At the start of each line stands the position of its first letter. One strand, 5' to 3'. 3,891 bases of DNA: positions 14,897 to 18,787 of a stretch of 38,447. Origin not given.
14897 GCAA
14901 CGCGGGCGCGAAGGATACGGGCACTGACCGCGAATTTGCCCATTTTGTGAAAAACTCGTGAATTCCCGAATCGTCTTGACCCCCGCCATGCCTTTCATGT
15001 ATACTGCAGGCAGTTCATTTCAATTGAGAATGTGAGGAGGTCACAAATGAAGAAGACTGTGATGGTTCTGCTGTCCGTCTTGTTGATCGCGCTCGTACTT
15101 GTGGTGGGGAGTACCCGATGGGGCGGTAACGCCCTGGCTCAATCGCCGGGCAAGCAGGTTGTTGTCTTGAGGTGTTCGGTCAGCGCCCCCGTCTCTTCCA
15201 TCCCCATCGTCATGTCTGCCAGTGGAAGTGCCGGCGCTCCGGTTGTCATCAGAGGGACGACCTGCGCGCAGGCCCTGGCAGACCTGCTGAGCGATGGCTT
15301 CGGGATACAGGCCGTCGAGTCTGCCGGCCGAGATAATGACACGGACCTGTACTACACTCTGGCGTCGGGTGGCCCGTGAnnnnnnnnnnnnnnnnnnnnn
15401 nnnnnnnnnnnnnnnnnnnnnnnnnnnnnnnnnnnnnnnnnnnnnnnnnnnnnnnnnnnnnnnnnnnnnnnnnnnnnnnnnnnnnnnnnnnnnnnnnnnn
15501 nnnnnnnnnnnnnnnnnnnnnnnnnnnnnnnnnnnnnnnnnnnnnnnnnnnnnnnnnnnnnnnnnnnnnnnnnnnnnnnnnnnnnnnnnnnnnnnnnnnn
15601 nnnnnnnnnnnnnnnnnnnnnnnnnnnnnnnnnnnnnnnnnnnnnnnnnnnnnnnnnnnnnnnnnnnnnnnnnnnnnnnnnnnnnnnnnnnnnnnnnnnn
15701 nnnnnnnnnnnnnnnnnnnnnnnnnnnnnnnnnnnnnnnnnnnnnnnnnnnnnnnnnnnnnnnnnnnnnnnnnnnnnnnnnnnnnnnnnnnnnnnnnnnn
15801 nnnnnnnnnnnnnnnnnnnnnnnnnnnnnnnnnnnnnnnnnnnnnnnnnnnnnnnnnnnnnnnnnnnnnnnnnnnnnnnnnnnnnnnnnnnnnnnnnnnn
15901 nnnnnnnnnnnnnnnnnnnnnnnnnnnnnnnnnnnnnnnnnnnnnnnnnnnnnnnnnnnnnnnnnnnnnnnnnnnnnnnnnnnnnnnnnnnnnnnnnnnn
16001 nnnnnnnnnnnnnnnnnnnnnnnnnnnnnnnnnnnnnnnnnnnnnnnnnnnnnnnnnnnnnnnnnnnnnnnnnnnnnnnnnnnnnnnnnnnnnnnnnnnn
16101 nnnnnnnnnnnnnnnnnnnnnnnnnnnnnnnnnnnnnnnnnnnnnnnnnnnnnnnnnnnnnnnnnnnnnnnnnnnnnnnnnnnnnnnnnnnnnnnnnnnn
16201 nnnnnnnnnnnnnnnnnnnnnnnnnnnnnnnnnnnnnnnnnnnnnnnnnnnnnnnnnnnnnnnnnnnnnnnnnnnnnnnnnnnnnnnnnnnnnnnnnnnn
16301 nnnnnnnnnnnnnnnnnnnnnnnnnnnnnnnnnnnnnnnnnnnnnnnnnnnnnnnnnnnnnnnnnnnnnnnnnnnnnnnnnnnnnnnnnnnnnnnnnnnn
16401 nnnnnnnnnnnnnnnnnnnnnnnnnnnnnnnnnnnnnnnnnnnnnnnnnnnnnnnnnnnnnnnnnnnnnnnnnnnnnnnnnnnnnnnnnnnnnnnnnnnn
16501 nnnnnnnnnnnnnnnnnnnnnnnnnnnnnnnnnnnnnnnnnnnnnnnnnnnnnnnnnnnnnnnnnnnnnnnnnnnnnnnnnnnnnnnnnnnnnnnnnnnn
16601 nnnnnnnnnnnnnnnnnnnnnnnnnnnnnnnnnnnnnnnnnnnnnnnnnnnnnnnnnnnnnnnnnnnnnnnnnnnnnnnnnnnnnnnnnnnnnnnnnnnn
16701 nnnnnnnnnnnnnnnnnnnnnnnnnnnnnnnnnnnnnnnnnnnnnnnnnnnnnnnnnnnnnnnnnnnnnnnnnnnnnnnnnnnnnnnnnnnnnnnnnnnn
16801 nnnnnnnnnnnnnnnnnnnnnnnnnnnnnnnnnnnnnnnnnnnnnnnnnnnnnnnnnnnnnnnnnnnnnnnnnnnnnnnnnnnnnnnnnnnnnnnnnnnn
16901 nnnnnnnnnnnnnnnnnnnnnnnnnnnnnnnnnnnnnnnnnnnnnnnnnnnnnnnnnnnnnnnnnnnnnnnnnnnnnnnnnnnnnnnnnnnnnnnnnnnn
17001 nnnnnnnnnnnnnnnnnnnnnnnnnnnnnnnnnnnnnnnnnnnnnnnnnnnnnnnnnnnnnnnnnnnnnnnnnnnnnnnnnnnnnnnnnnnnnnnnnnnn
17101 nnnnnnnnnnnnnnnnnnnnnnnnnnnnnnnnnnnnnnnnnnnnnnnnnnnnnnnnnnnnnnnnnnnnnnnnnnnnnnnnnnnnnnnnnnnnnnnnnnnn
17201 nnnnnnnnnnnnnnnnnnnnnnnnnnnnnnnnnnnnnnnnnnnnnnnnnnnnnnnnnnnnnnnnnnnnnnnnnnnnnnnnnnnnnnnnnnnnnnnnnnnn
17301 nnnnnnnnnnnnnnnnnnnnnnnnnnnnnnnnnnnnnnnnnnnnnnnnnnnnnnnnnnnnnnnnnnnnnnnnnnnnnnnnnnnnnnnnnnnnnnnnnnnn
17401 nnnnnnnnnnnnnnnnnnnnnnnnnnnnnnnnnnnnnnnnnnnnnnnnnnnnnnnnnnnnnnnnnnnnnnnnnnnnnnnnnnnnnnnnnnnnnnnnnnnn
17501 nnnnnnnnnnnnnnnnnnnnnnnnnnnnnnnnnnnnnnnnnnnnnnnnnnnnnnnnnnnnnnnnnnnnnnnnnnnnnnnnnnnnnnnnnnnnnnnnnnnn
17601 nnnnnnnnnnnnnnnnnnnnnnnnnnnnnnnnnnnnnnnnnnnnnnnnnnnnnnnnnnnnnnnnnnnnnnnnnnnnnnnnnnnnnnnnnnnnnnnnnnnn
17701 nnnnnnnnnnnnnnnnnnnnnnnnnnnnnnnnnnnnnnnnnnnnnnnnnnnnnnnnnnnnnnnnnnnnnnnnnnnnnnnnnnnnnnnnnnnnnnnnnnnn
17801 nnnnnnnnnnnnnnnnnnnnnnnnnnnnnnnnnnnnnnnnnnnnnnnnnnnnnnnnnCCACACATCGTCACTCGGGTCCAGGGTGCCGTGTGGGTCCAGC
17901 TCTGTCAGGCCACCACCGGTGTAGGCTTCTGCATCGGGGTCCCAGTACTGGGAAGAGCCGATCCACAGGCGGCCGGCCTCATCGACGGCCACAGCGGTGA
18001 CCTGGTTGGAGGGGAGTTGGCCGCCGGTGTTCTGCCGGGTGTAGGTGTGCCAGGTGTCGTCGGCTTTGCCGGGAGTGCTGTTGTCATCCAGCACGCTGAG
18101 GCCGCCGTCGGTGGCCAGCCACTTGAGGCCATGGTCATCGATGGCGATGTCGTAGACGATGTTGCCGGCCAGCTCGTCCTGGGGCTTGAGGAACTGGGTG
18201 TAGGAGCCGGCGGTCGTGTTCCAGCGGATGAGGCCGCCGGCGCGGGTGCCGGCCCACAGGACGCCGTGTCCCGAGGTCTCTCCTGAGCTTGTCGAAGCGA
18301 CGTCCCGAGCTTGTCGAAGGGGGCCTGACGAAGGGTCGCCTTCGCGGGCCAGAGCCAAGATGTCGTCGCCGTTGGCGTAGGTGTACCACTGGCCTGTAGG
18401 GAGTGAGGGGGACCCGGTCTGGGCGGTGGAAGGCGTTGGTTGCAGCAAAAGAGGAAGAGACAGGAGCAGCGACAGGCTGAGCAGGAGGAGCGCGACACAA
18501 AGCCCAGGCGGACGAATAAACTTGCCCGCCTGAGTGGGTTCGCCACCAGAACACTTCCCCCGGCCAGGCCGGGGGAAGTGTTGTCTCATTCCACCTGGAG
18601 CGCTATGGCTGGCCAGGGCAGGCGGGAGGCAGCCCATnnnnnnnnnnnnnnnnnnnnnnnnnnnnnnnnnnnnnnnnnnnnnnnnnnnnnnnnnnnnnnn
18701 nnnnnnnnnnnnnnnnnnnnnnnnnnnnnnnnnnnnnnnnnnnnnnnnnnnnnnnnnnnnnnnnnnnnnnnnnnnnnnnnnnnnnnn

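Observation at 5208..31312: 12,923-bp perfect direct repeat: N-H-G, S and most of P duplicated in tandem (period 13,182 bp)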

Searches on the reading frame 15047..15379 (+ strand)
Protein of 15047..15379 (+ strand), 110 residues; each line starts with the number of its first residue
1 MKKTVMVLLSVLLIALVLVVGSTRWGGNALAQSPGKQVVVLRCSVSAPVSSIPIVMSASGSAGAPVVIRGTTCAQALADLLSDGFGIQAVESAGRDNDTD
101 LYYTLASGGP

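Call 44: find_encoding_contigs(protein=window:15047-15379:+, flank=10000, max_places=10)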
Protein window:15047-15379:+ (110 aa): 4 contigs read that carry it; 3 places shown.
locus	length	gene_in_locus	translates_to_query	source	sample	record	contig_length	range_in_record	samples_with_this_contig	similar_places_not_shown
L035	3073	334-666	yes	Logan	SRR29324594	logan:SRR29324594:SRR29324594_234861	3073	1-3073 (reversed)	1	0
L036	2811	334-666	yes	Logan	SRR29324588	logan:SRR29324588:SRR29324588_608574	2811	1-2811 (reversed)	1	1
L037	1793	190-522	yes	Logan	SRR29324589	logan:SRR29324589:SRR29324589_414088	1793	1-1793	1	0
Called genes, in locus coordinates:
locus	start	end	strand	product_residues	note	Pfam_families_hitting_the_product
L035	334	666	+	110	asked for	-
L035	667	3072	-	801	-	?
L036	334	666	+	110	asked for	-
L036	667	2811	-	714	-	?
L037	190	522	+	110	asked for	-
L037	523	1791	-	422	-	?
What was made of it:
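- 15047..15379 (+): S, a 110-aa protein with a signal peptide, convergent with P. The second copy is at 28229-28561. The exact product is called on three Logan contigs (call 44).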

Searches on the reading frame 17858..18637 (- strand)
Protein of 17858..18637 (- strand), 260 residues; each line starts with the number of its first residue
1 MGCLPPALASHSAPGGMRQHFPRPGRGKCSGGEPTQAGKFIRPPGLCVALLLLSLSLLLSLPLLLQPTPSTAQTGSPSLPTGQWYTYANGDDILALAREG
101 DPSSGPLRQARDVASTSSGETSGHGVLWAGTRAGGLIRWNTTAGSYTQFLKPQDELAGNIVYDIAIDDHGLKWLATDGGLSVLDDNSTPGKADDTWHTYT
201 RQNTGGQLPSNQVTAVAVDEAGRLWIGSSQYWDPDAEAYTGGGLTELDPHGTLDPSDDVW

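Call 30: find_homologous_proteins(query=window:17858-18637:-, max_evalue=1e-10)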
Query window:17858-18637:- (260 aa): 7 proteins with E <= 1e-10 among 8000 candidates.
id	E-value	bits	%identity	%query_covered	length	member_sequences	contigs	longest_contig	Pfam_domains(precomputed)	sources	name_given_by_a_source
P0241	2.2e-72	262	60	77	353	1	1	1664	PF07494.18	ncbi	ncbi:MAG: two-component regulator propeller domain-containing protein, partial [Anaerolineae bacteri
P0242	4.1e-60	222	56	74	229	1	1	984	PF07494.18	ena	-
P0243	1.5e-59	220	53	83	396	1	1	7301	PF07494.18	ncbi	ncbi:MAG: two-component regulator propeller domain-containing protein, partial [Anaerolineae bacteri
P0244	4.9e-57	212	50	83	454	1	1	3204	PF07494.18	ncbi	ncbi:MAG: two-component regulator propeller domain-containing protein, partial [Anaerolineae bacteri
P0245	2.3e-20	92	49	38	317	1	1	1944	PF07494.18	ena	-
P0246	4.7e-15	74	41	44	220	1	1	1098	-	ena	-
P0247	5.3e-12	64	34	42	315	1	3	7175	PF07494.18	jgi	jgi:hypothetical protein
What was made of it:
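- No junction-bearing sequence was found elsewhere (call 30). No donor-like sequence was found in public data; the best hit to the P2 N-terminus is 60% aa (call 30).
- Tried and rejected: The P2 N-terminal 260 aa gave no hit above 60% identity (call 30).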
